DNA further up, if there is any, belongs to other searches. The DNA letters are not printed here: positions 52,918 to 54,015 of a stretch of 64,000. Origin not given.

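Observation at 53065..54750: Radical SAM - calcineurin-like metallophosphoesterase fusion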

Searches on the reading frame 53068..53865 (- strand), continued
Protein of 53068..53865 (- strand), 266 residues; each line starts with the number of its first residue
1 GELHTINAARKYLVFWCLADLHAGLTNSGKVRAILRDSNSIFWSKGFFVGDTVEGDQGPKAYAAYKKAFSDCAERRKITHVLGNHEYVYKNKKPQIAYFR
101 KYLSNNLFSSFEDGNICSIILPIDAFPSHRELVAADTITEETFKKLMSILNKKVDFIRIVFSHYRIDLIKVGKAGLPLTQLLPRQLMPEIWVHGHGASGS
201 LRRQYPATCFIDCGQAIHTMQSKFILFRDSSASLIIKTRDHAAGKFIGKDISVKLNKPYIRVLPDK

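Call 65: find_encoding_contigs(protein=P0014, flank=10000, max_places=2)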
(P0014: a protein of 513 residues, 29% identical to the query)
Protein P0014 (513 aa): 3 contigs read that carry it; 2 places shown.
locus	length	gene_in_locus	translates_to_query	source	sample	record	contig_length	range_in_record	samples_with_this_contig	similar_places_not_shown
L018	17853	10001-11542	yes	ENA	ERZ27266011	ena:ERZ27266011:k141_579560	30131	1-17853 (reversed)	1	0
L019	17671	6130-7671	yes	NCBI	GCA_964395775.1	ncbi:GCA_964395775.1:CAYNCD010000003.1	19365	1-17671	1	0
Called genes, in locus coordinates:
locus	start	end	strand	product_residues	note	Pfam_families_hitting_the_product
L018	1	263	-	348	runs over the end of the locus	PF13353:Fer4_12 (weak), PF04055:Radical_SAM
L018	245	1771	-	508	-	PF02310:B12-binding, PF13353:Fer4_12 (faint), PF04055:Radical_SAM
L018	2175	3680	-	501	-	PF04055:Radical_SAM, PF19238:Radical_SAM_2 (weak)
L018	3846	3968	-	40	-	-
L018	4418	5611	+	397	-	-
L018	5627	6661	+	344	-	PF04055:Radical_SAM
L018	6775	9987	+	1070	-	PF02310:B12-binding, PF13353:Fer4_12 (faint), PF04055:Radical_SAM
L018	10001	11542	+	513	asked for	PF04055:Radical_SAM, PF00149:Metallophos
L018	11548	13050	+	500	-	PF04055:Radical_SAM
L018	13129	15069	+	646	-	PF04055:Radical_SAM, PF13353:Fer4_12 (faint), PF04055:Radical_SAM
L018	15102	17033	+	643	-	PF13353:Fer4_12 (faint), PF04055:Radical_SAM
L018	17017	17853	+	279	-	?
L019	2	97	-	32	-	?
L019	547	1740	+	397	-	-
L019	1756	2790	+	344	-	PF04055:Radical_SAM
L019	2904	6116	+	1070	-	PF02310:B12-binding, PF13353:Fer4_12 (faint), PF04055:Radical_SAM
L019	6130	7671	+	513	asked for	PF04055:Radical_SAM, PF00149:Metallophos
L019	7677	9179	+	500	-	PF04055:Radical_SAM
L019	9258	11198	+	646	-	PF04055:Radical_SAM, PF13353:Fer4_12 (faint), PF04055:Radical_SAM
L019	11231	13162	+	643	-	PF13353:Fer4_12 (faint), PF04055:Radical_SAM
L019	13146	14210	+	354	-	PF04055:Radical_SAM, PF13353:Fer4_12 (weak), PF13186:SPASM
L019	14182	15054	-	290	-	PF04055:Radical_SAM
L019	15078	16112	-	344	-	-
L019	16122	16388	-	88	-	-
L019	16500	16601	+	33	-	-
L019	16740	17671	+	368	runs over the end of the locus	PF10602:RPN7 (faint), PF00515:TPR_1 (faint), PF07719:TPR_2 (faint), PF13174:TPR_6 (faint), PF13181:TPR_8 (faint), PF13424:TPR_12 (faint), PF13431:TPR_17 (faint), PF13432:TPR_16 (faint), +5 more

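Call 78: find_encoding_contigs(protein=P0018, flank=8000, max_places=2)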
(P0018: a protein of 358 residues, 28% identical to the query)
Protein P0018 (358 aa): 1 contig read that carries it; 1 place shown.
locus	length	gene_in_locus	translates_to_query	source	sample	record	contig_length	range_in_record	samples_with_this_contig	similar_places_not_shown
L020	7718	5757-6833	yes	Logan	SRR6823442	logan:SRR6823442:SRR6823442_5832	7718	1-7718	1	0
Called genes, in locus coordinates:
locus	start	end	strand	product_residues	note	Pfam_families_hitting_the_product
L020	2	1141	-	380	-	?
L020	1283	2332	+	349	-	PF01408:GFO_IDH_MocA, PF03447:NAD_binding_3 (weak), PF22725:GFO_IDH_MocA_C3, PF02894:GFO_IDH_MocA_C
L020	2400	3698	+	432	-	PF01545:Cation_efflux, PF16916:ZT_dimer (weak), PF02579:Nitro_FeMo-Co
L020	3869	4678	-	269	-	PF01261:AP_endonuc_2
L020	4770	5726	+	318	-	PF01408:GFO_IDH_MocA, PF02826:2-Hacid_dh_C (weak), PF22725:GFO_IDH_MocA_C3, PF02894:GFO_IDH_MocA_C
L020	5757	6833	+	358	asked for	PF00149:Metallophos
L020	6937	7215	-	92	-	-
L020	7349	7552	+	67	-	-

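Call 79: find_encoding_contigs(protein=P0015, flank=8000, max_places=2)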
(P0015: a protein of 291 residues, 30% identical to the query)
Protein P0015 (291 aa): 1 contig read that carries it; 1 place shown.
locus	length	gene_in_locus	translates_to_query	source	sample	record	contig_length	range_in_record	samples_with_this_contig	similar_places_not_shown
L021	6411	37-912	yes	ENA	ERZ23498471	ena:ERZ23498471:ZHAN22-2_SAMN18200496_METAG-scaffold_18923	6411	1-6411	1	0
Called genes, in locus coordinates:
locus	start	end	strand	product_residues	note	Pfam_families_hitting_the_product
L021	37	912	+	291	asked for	PF00149:Metallophos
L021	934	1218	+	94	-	PF12643:MazG-like (faint)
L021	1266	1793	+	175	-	-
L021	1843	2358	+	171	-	PF01994:Trm56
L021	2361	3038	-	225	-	PF00891:Methyltransf_2, PF01209:Ubie_methyltran, PF02353:CMAS, PF05175:MTS, PF13489:Methyltransf_23, PF13847:Methyltransf_31, PF08241:Methyltransf_11, PF08242:Methyltransf_12, +5 more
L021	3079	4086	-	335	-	PF00004:AAA (faint), PF13238:AAA_18, PF04019:DUF359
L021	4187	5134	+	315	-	PF03215:Rad17 (weak), PF05496:RuvB_N, PF13177:DNA_pol3_delta2, PF00004:AAA, PF21960:RCF1-5-like_lid (weak), PF08542:Rep_fac_C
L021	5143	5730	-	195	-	-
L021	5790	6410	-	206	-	?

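Call 81: search_protein_families(library=ncbifam, proteins=[L019:16122-16388:-, L007:5276-5563:+, L007:2589-2996:+, L003:12788-13285:+, L007:3030-4490:+, L007:5572-6453:+, L003:8862-10004:+, L016:13758-14933:+, L018:4418-5611:+], max_evalue=0.001)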
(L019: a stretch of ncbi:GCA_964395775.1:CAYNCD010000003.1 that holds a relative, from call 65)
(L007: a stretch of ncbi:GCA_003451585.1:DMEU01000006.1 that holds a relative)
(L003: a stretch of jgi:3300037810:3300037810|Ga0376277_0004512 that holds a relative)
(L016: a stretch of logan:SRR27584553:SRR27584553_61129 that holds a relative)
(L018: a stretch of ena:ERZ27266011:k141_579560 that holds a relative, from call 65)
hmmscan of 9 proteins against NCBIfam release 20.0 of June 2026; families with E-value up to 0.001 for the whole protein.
L019:16122-16388:- (88 aa): 2 families
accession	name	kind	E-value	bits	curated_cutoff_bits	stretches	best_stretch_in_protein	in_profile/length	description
NF038313.3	HisXaaSer_A4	exception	6.9e-15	55.7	55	1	3-88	1-93/93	His-Xaa-Ser repeat protein HxsA4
NF038309.1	HisXaaSer_A3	equivalog_domain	7.6e-09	35.3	65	1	4-85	2-79/81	His-Xaa-Ser repeat protein HxsA3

L007:5276-5563:+ (95 aa): 2 families
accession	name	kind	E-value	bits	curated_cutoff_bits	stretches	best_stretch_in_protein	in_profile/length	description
NF038313.3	HisXaaSer_A4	exception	3.6e-09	37.4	55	1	12-94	2-92/93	His-Xaa-Ser repeat protein HxsA4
NF038309.1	HisXaaSer_A3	equivalog_domain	5.5e-09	35.7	65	1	12-89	2-79/81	His-Xaa-Ser repeat protein HxsA3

L007:2589-2996:+ (135 aa): 2 families
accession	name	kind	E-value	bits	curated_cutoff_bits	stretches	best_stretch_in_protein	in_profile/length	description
TIGR03976.1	chp_LLNDYxLRE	equivalog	9.9e-19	67.5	50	1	5-90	1-85/90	His-Xaa-Ser system protein HxsD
NF038315.1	HxsD_rel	equivalog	3.8e-05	23.8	41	1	3-67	1-60/62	HxsD-like protein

L003:12788-13285:+ (165 aa): 1 family
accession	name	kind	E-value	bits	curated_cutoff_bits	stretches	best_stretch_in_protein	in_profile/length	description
TIGR03976.1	chp_LLNDYxLRE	equivalog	8.8e-15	54.9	50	1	17-102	1-85/90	His-Xaa-Ser system protein HxsD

L007:3030-4490:+ (486 aa): 50 families (the best 25 are shown)
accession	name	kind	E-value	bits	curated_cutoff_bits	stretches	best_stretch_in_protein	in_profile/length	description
TIGR03978.1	rSAM_paired_1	equivalog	5.4e-148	493.6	370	1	22-483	5-466/466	His-Xaa-Ser system radical SAM maturase HxsB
NF047865.1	rSAM_PapB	equivalog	2.3e-40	138.8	340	1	101-446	7-327/330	PapB family radical SAM/SPASM ranthipeptide maturase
TIGR04064.1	rSAM_nif11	equivalog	2.9e-37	128.5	518.7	1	100-461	81-424/459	nif11-like peptide radical SAM maturase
NF040492.1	not_ScfB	exception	6.3e-34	117.6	855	1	103-460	101-438/450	ScfB-related radical SAM/SPASM orphan maturase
TIGR03974.1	rSAM_six_Cys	equivalog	1.6e-30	106.4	425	1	102-460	102-439/451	thioether cross-link-forming SCIFF peptide maturase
TIGR03906.1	quino_hemo_SAM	equivalog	3e-30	105.3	453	1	98-433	93-412/467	quinohemoprotein amine dehydrogenase maturation protein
TIGR04068.1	rSAM_ocin_clost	equivalog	5.7e-30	104.6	500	1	58-256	45-244/462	Cys-rich peptide radical SAM maturase CcpM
TIGR03942.1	sulfatase_rSAM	equivalog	6.3e-30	104.4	349.45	1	104-466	8-353/363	anaerobic sulfatase maturase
TIGR04115.1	rSAM_Cxxx_rpt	equivalog_domain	2.9e-24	86.2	350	1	102-444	7-334/359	radical SAM peptide maturase, CXXX-repeat target family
NF041298.1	rSAM_mat_DynA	equivalog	6.6e-23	81.3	450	1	100-471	4-354/356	dynobactin maturation radical SAM/SPASM protein DynA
NF035951.1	rSAM_RumMC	equivalog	8.6e-23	80.8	720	1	100-251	115-268/510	RumMC family radical SAM sactipeptide maturase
TIGR04083.1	rSAM_pep_methan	hypoth_equivalog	8.4e-22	77.5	300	1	100-471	2-344/376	TIGR04083 family peptide-modifying radical SAM enzyme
TIGR04163.1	rSAM_cobopep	equivalog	7.5e-20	71.1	375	1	104-452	71-404/428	peptide-modifying radical SAM enzyme CbpB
TIGR04280.1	geopep_mat_rSAM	hypoth_equivalog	9.7e-19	67.6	400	1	54-243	41-231/428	geopeptide radical SAM maturase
NF038107.1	rSAM_NF038107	equivalog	1.6e-18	66.7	600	1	30-245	17-236/444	Cys-every-fifth radical SAM/SPASM peptide maturase CefB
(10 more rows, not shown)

L007:5572-6453:+ (293 aa): 42 families (the best 25 are shown)
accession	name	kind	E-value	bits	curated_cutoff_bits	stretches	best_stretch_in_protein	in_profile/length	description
NF047865.1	rSAM_PapB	equivalog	5e-17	62.1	340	1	7-104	5-111/330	PapB family radical SAM/SPASM ranthipeptide maturase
TIGR03978.1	rSAM_paired_1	equivalog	8.8e-14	51.1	370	1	7-105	85-191/466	His-Xaa-Ser system radical SAM maturase HxsB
TIGR04064.1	rSAM_nif11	equivalog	3e-11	42.7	518.7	1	5-104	78-186/459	nif11-like peptide radical SAM maturase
TIGR04068.1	rSAM_ocin_clost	equivalog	7.1e-11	41.7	500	1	6-104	85-193/462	Cys-rich peptide radical SAM maturase CcpM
TIGR03977.1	rSAM_pair_HxsC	equivalog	3.6e-10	39.2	267.9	1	8-99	28-117/292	His-Xaa-Ser system radical SAM maturase HxsC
TIGR03974.1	rSAM_six_Cys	equivalog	1.5e-08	34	425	1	8-104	100-206/451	thioether cross-link-forming SCIFF peptide maturase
NF038283.1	viperin_w_prok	equivalog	2.7e-08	33.3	180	1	12-103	9-105/281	viperin family antiviral radical SAM protein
TIGR03962.1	mycofact_rSAM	equivalog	1.1e-07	31.3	265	1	2-109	9-113/339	mycofactocin radical SAM maturase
TIGR02666.1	moaA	equivalog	1.1e-07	31.1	284.05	1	12-97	17-107/336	GTP 3',8-cyclase MoaA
TIGR04250.1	SCM_rSAM_ScmE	equivalog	2.2e-07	30.1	400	1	11-102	9-98/358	SynChlorMet cassette radical SAM/SPASM protein ScmE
TIGR04054.1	rSAM_NirJ1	equivalog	7.2e-07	28.1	650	1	11-103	42-132/387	putative heme d1 biosynthesis radical SAM protein NirJ1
TIGR04280.1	geopep_mat_rSAM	hypoth_equivalog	7.7e-07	28.4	400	1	6-98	85-185/428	geopeptide radical SAM maturase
NF040492.1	not_ScfB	exception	1.5e-06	27.4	855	1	10-103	100-203/450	ScfB-related radical SAM/SPASM orphan maturase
NF033640.1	N_Twi_rSAM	subfamily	2.7e-06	26.7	170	1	14-112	120-238/398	twitch domain-containing radical SAM protein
NF049973.1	radical_Rv1681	equivalog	3.4e-06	26.2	380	1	6-102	73-166/326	Rv1681 family radical SAM protein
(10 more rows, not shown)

L003:8862-10004:+ (380 aa): 0 families

L016:13758-14933:+ (391 aa): 0 families

L018:4418-5611:+ (397 aa): 0 families

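Call 82: search_protein_families(library=ncbifam, proteins=[L019:14182-15054:-, L019:13146-14210:+, L019:1756-2790:+, L019:7677-9179:+, L019:15078-16112:-], max_evalue=1e-10)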
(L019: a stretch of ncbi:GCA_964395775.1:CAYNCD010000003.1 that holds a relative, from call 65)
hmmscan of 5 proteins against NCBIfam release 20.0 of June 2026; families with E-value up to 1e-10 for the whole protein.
L019:14182-15054:- (290 aa): 23 families
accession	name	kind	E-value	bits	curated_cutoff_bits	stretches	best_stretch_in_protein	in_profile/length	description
NF038332.1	rSAM_rare_HxsC4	exception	5.3e-29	101.4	500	1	7-170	19-189/335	radical SAM protein HxsC4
TIGR03977.1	rSAM_pair_HxsC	equivalog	2.5e-24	85.7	267.9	1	8-272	31-290/292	His-Xaa-Ser system radical SAM maturase HxsC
TIGR04054.1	rSAM_NirJ1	equivalog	3.3e-19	68.8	650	1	10-175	44-210/387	putative heme d1 biosynthesis radical SAM protein NirJ1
NF045574.1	sacti_mat_StsB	exception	1.6e-18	66.8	625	1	11-172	105-266/466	StsB family radical SAM/SPASM domain sactipeptide maturase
TIGR04545.1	rSAM_ahbD_hemeb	equivalog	3.8e-18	66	500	1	8-192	6-192/339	heme b synthase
TIGR04053.2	TIGR04053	equivalog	1.1e-17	64.4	395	1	12-178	18-189/366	TIGR04053 family radical SAM/SPASM domain-containing protein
TIGR02668.1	moaA_archaeal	equivalog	1.6e-17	63.5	325.25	1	7-183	15-192/303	GTP 3',8-cyclase MoaA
TIGR04051.1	rSAM_NirJ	equivalog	1.1e-16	60.8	515.45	1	7-176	7-177/354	heme d1 biosynthesis radical SAM protein NirJ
TIGR04546.1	rSAM_ahbC_deAc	equivalog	1.2e-16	60.5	650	1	9-170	46-208/390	12,18-didecarboxysiroheme deacetylase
TIGR04317.1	W_rSAM_matur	equivalog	1.7e-16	60.3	380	1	1-182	3-191/349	tungsten cofactor oxidoreductase radical SAM maturase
NF001199.0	PRK00164.2-1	equivalog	1.4e-15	57.3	231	1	7-167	17-180/308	GTP 3',8-cyclase MoaA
TIGR04251.1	SCM_rSAM_ScmF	equivalog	1.7e-15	57.3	400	1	11-186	13-193/353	SynChlorMet cassette radical SAM/SPASM protein ScmF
TIGR03961.1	rSAM_PTO1314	hypoth_equivalog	4.1e-15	55.9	306.05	1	7-240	28-248/332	PTO1314 family radical SAM protein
TIGR04055.1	rSAM_NirJ2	equivalog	9.9e-15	54.9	500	1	11-179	9-178/326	putative heme d1 biosynthesis radical SAM protein NirJ2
NF038283.1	viperin_w_prok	equivalog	5.9e-14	51.9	180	1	11-165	11-181/281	viperin family antiviral radical SAM protein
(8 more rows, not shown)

L019:13146-14210:+ (354 aa): 8 families
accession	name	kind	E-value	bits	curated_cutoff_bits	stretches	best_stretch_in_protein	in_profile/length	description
NF033640.1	N_Twi_rSAM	subfamily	4e-20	72.3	170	0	16-209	119-322/398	twitch domain-containing radical SAM protein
TIGR04317.1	W_rSAM_matur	equivalog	1.7e-19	70.1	380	1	66-190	51-176/349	tungsten cofactor oxidoreductase radical SAM maturase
TIGR04054.1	rSAM_NirJ1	equivalog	2e-17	62.9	650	1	18-202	46-212/387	putative heme d1 biosynthesis radical SAM protein NirJ1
TIGR04051.1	rSAM_NirJ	equivalog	1.8e-16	60.1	515.45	1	17-206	11-182/354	heme d1 biosynthesis radical SAM protein NirJ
TIGR04546.1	rSAM_ahbC_deAc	equivalog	2e-15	56.5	650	1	52-202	72-215/390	12,18-didecarboxysiroheme deacetylase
TIGR04133.1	rSAM_w_lipo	hypoth_equivalog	4.3e-13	48.9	425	0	14-156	26-166/350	TIGR04133 family radical SAM/SPASM protein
TIGR04347.1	pseudo_SAM_Halo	equivalog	1.5e-12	47.5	525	0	53-205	72-217/390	TIGR04347 family pseudo-SAM/SPASM protein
TIGR04545.1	rSAM_ahbD_hemeb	equivalog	9.6e-11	41.7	500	0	52-149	33-133/339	heme b synthase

L019:1756-2790:+ (344 aa): 4 families
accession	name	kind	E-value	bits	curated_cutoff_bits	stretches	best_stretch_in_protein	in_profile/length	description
TIGR03977.1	rSAM_pair_HxsC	equivalog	1.6e-16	60.1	267.9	1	65-328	31-288/292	His-Xaa-Ser system radical SAM maturase HxsC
TIGR04317.1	W_rSAM_matur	equivalog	1.2e-15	57.5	380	1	61-232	6-184/349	tungsten cofactor oxidoreductase radical SAM maturase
TIGR04054.1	rSAM_NirJ1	equivalog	1.5e-11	43.6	650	1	58-218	35-199/387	putative heme d1 biosynthesis radical SAM protein NirJ1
NF038283.1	viperin_w_prok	equivalog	6e-11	42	180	0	66-154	9-106/281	viperin family antiviral radical SAM protein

L019:7677-9179:+ (500 aa): 16 families
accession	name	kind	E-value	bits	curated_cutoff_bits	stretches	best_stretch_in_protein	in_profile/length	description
TIGR03994.1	rSAM_HemZ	equivalog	4.7e-43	147.8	321.4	1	50-304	71-325/401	coproporphyrinogen dehydrogenase HemZ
NF006067.1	PRK08208.1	equivalog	1.5e-41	142.8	380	1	55-357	27-325/427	STM4012 family radical SAM protein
TIGR00538.1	hemN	equivalog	1.3e-40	139.6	324.95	1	53-296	39-283/454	oxygen-independent coproporphyrinogen III oxidase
NF006064.0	PRK08207.2-2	equivalog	2.6e-38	132.2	504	1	61-302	142-383/465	coproporphyrinogen III oxidase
TIGR04107.1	rSAM_HutW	equivalog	3.6e-37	128.2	400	1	39-286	19-265/419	heme anaerobic degradation radical SAM methyltransferase ChuW/HutW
TIGR00539.1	hemN_rel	equivalog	2e-34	119.3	205.4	1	65-352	2-283/361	radical SAM family heme chaperone HemW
NF006385.0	PRK08629.1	equivalog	1.2e-27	96.8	355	1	55-404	44-382/439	coproporphyrinogen III oxidase family protein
NF006061.0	PRK08207.1-4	equivalog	3.9e-27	95.2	702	1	63-298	173-412/501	coproporphyrinogen III oxidase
NF006060.0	PRK08207.1-3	equivalog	2.1e-26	92.8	653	1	61-281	147-371/477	coproporphyrinogen III oxidase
NF005133.0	PRK06582.1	equivalog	2.3e-22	79.5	597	1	63-332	11-278/390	coproporphyrinogen III oxidase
NF006059.0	PRK08207.1-1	equivalog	3.3e-21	75.6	1012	1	63-304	171-417/496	coproporphyrinogen III oxidase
NF006063.0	PRK08207.2-1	equivalog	6.3e-21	74.6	1074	1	62-253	191-385/518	coproporphyrinogen III oxidase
NF004567.0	PRK05904.1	equivalog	6.5e-20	71.6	355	1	65-327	8-264/353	coproporphyrinogen III oxidase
NF006066.0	PRK08207.2-5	equivalog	5.8e-19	68.1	1117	1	60-295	187-427/518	coproporphyrinogen III oxidase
NF006062.0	PRK08207.1-5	equivalog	8.8e-19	67.7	1007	1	64-302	149-393/476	coproporphyrinogen III oxidase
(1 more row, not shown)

L019:15078-16112:- (344 aa): 0 families
